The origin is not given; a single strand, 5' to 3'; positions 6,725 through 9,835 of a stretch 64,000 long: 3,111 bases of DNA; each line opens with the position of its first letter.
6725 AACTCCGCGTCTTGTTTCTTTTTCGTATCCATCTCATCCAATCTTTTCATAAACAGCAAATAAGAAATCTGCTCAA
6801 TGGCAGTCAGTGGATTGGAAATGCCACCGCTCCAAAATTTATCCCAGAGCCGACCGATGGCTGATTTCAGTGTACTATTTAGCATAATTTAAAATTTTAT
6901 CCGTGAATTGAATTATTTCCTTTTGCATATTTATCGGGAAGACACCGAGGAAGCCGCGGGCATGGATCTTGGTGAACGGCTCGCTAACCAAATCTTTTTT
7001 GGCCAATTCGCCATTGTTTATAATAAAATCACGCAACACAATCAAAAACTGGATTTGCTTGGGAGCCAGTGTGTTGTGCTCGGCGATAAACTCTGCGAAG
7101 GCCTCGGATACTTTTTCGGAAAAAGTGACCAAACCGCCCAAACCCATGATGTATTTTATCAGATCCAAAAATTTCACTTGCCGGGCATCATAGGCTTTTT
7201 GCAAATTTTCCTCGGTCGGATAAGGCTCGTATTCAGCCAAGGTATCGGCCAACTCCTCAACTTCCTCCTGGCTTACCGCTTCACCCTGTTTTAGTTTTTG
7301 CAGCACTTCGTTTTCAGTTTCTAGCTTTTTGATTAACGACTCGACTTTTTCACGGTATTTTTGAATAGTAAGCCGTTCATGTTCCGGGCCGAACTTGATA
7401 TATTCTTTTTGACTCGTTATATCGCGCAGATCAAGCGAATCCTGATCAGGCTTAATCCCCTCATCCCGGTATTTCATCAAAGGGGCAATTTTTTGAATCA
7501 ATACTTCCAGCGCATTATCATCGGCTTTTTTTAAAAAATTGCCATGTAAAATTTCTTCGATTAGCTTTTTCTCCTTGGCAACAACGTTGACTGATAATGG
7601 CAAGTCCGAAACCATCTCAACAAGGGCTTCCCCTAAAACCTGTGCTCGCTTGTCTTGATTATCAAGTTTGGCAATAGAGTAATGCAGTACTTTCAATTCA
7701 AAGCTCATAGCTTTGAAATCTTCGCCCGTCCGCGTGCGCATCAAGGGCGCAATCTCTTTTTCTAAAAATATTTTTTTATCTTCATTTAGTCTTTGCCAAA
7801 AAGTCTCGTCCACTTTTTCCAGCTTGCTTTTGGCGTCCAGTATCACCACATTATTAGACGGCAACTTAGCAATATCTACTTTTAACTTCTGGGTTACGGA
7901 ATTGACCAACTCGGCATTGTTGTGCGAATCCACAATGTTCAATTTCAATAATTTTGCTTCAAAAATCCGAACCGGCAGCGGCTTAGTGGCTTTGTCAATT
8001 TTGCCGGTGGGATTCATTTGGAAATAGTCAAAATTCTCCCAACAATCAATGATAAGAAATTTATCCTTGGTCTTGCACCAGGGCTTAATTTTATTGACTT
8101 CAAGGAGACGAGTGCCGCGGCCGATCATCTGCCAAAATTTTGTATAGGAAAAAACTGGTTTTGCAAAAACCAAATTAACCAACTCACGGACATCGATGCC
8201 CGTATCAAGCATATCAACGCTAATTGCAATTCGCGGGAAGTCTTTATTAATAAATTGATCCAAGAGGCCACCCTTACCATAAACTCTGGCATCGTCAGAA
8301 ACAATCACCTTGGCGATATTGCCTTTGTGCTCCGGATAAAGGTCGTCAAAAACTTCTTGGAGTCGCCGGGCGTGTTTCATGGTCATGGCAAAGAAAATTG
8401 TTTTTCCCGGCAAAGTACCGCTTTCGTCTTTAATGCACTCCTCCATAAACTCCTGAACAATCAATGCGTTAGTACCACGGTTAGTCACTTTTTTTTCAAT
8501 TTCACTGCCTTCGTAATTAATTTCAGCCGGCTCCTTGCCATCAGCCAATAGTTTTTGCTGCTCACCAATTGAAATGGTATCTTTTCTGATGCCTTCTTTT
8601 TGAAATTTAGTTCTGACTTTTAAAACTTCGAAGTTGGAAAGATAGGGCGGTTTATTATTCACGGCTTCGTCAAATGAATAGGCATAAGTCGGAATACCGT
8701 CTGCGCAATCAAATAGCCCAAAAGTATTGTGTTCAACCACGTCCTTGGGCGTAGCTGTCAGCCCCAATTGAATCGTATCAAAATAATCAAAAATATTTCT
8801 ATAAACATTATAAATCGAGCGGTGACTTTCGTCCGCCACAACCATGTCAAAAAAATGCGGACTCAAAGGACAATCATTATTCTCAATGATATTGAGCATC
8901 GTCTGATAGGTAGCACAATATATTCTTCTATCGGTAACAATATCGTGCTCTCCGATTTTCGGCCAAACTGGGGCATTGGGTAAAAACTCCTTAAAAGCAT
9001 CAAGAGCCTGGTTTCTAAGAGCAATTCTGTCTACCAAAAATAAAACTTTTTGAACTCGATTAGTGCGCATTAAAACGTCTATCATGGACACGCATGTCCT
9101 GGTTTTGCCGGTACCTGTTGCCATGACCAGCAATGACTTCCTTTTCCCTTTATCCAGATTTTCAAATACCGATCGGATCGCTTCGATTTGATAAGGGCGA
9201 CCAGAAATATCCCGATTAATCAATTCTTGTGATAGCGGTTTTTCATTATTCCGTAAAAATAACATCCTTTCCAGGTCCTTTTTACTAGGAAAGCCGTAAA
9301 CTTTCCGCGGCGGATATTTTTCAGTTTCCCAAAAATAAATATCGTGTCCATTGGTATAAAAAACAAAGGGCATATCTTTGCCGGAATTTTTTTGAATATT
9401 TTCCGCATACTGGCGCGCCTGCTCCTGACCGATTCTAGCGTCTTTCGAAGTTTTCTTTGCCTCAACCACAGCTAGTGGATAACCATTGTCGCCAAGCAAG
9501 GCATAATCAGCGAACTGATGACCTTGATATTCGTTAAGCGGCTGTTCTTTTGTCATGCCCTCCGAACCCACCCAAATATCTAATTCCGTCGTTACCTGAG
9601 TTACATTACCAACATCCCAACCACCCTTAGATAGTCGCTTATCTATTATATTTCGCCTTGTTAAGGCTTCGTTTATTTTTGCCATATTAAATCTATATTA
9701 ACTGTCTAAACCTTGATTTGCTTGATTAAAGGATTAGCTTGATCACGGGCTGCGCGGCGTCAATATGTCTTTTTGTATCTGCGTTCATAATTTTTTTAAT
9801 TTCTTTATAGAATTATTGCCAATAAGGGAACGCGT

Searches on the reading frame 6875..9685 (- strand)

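Call 61: search_protein_families(library=pfam, proteins=[window:6875-9685:-], max_evalue=0.00001)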
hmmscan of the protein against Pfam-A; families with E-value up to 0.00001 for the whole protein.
window:6875-9685:- (936 aa): 5 families
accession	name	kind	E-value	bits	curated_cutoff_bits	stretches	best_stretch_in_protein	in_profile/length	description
PF04851.21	ResIII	-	5.8e-41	140.6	22.5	1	160-314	2-163/164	Type III restriction enzyme, res subunit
PF08463.15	EcoEI_R_C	-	1.8e-24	87.1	24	1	775-926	1-157/163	EcoEI R protein C-terminal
PF18766.7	SWI2_SNF2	-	2.6e-15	57.1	26.7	1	165-353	1-191/221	SWI2/SNF2 ATPase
PF04313.20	HSDR_N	-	1.4e-09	38.6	25.1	1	55-125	124-196/198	Type I restriction enzyme R protein N terminus (HSDR_N)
PF00270.35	DEAD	-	5.4e-09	36.4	26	1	164-317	2-164/167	DEAD/DEAH box helicase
